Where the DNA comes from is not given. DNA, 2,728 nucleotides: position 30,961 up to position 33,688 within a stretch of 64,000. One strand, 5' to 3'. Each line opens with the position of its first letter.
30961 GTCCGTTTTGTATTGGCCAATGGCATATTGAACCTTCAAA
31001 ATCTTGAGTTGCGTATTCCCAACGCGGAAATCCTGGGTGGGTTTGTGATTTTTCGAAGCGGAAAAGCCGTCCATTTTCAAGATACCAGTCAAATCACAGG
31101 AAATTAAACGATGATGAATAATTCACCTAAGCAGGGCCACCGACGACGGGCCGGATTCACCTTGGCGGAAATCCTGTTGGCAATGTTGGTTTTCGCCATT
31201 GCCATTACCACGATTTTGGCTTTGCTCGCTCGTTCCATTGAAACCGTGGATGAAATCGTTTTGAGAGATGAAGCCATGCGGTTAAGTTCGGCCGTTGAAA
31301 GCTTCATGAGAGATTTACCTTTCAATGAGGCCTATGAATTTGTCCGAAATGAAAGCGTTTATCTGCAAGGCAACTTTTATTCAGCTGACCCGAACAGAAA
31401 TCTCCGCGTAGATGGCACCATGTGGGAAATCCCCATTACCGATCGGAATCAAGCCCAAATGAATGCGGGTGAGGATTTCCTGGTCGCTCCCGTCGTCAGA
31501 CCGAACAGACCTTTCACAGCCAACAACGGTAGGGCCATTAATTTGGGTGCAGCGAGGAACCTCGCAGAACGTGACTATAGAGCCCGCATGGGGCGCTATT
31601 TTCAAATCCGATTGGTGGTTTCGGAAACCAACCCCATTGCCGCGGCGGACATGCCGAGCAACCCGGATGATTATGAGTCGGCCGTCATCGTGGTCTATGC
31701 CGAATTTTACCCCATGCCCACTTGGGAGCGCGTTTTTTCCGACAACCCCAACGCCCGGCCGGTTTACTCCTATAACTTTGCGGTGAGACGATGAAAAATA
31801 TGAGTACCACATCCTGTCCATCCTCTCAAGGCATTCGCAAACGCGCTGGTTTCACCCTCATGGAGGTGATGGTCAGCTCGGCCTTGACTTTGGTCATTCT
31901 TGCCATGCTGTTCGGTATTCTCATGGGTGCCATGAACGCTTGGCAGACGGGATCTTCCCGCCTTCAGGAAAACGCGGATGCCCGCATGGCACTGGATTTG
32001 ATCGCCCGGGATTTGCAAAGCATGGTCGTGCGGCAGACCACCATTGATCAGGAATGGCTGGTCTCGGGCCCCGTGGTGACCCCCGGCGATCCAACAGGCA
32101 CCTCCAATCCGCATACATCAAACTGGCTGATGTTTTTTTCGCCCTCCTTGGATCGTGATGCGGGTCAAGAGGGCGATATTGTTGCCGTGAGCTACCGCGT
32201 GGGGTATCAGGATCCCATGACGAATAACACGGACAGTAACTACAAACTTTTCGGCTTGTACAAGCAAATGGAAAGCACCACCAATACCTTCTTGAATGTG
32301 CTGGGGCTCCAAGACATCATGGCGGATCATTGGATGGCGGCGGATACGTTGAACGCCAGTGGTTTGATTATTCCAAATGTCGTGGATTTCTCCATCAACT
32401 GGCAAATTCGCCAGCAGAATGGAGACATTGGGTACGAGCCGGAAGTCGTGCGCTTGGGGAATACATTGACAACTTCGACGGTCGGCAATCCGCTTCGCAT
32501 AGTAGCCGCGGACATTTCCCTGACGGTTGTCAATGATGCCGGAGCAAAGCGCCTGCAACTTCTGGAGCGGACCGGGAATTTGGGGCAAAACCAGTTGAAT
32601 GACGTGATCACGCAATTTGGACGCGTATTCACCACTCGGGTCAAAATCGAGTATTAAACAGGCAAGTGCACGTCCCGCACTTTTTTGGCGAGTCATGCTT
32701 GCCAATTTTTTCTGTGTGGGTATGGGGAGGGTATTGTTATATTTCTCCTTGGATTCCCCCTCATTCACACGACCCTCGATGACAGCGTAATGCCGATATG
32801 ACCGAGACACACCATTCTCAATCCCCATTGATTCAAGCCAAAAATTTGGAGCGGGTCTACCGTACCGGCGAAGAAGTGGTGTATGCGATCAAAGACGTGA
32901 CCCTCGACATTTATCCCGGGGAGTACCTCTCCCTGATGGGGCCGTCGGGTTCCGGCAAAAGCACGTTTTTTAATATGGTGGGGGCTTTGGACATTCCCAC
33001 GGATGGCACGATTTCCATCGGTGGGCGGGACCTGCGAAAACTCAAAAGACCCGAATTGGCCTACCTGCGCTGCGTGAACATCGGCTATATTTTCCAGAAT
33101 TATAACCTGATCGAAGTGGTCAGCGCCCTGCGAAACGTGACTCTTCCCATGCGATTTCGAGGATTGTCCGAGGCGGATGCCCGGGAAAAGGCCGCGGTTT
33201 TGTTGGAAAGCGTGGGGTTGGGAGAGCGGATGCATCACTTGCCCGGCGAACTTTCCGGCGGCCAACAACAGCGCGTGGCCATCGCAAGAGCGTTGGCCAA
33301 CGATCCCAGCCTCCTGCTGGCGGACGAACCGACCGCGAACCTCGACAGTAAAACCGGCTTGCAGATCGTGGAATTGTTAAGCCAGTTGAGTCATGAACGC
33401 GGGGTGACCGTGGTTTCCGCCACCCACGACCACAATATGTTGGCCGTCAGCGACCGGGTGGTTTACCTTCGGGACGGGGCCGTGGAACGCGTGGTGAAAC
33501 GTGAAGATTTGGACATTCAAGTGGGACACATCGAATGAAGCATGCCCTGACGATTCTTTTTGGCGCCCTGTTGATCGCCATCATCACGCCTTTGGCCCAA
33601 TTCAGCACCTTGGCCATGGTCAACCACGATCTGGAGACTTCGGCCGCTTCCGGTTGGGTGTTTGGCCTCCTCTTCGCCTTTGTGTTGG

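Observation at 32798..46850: Second, permuted paralogous copy of the same six-component module, ending in an OprO/P-type porin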

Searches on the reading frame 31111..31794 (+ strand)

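Call 12: search_protein_families(library=pfam, proteins=[window:31111-31794:+], max_evalue=0.001)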
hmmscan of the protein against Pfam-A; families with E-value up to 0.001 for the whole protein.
window:31111-31794:+ (227 aa): 1 family
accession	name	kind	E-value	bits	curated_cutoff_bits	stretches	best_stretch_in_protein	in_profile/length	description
PF07963.17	N_methyl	-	2.1e-05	24.3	21.2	1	11-35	2-26/27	Prokaryotic N-terminal methylation motif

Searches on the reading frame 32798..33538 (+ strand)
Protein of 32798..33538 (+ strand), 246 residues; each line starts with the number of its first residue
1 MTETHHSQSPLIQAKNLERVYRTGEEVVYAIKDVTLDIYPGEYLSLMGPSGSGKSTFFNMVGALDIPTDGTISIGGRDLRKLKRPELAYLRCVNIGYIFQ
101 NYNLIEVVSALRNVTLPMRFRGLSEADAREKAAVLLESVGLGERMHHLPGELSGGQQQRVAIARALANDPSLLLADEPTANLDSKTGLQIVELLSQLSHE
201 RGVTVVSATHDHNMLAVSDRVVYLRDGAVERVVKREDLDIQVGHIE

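Call 5: search_protein_families(library=pfam, proteins=[window:32798-33538:+], max_evalue=0.01)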
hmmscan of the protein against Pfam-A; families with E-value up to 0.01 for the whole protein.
window:32798-33538:+ (246 aa): 4 families
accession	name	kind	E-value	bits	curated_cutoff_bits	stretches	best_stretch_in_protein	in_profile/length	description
PF00005.33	ABC_tran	-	2.4e-32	112.8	25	1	32-180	2-137/137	ABC transporter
PF02463.25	SMC_N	-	4.6e-06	26.6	40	1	144-223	135-210/220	RecF/RecN/SMC N terminal domain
PF13304.12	AAA_21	-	0.00042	20.9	27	0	152-213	238-301/304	AAA domain, putative AbiEii toxin, Type IV TA system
PF13555.12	AAA_29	-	0.005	17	27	1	34-58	15-39/61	P-loop containing region of AAA domain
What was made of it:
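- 32798..33538 (+): Class II ABC ATPase (246 aa) with canonical Walker A, LSGGQ, Walker B and H-loop motifs. Pfam ABC_tran, E 2e-32 (call 5).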

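Call 7: search_protein_families(library=ncbifam, proteins=[window:32798-33538:+], max_evalue=0.01)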
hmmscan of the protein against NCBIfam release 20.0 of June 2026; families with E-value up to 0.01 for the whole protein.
window:32798-33538:+ (246 aa): 192 families (the best 25 are shown)
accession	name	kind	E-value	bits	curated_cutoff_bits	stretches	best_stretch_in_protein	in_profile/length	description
TIGR02211.1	LolD_lipo_ex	equivalog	8.1e-65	218.4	307.75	1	11-229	1-219/221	lipoprotein-releasing ABC transporter ATP-binding protein LolD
TIGR02982.1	heterocyst_DevA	subfamily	3.2e-64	216.5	295.8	1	12-229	2-219/220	ABC exporter ATP-binding subunit, DevA family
NF007826.0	PRK10535.1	equivalog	6.8e-64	216.3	966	1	9-230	2-222/648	macrolide ABC transporter ATP-binding protein/permease MacB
TIGR02673.1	FtsE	equivalog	1.2e-59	201.6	264.85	1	17-227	4-213/214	cell division ATP-binding protein FtsE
NF038007.1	ABC_ATP_DarD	equivalog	2.1e-59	200.6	375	1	12-228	2-217/218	darobactin export ABC transporter ATP-binding protein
NF007879.0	PRK10584.1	equivalog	2.6e-58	197.5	336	1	12-230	7-225/228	putative ABC transporter ATP-binding protein YbbA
NF008639.0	PRK11629.1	equivalog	3.6e-55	186.9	360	1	8-230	3-225/234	lipoprotein-releasing ABC transporter ATP-binding protein LolD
TIGR03608.1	L_ocin_972_ABC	subfamily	1e-51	175.3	254.85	1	30-224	13-206/206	putative bacteriocin export ABC transporter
NF040933.2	ABC_arch_GlcV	equivalog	2.1e-51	174.9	450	1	12-238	3-229/357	glucose ABC transporter ATP-binding protein GlcV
TIGR02315.1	ABC_phnC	equivalog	1.6e-49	168.5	266.1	1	12-229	2-224/243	phosphonate ABC transporter ATP-binding protein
TIGR03265.1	PhnT2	equivalog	9.9e-48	163.1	457.7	1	26-233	15-217/353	putative 2-aminoethylphosphonate ABC transporter ATP-binding protein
TIGR02314.1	ABC_MetN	equivalog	4e-47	160.9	499.7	1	12-227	2-217/343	methionine ABC transporter ATP-binding protein MetN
TIGR01186.1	proV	subfamily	4.6e-47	160.9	326.6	1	29-234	7-213/363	betaine/proline/choline family ABC transporter ATP-binding protein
NF007027.0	PRK09493.1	equivalog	5.7e-46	156.8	379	1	29-230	15-215/240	glutamine ABC transporter ATP-binding protein GlnQ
NF006987.0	PRK09452.1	equivalog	9.5e-46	156.2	482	1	3-232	9-229/378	spermidine/putrescine ABC transporter ATP-binding protein PotA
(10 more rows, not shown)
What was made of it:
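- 32798..33538 (+): Best NCBIfam matches are LolD, DevA, MacB and FtsE, all below their curated cut-offs (call 7).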

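Call 71: search_protein_families(library=padloc, proteins=[window:32798-33538:+], max_evalue=0.001)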
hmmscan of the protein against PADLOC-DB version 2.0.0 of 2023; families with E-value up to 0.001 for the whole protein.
window:32798-33538:+ (246 aa): 8 families
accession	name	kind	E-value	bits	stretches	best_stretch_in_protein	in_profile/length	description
PDLC04135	mad3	-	2.8e-31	107.4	2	147-234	259-346/374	mads_3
PDLC04140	mad8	-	8.7e-08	30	1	30-214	16-236/314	mads_8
PDLC04213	HEC-02A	-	2.9e-06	25.1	1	166-215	229-276/337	-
PDLC02914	ATPase-Toprim_I-B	-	3.7e-06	24.4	1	106-225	142-260/443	-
PDLC02335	AbiLi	-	3.8e-05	20.9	0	152-224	176-243/326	AbiLi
PDLC04164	AriA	-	7.8e-05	20.4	0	151-226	171-249/253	-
PDLC02980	AriA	-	0.0005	18.1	0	150-214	236-302/304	-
PDLC03865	LmuB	-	0.00059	16.1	0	163-213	920-976/1007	-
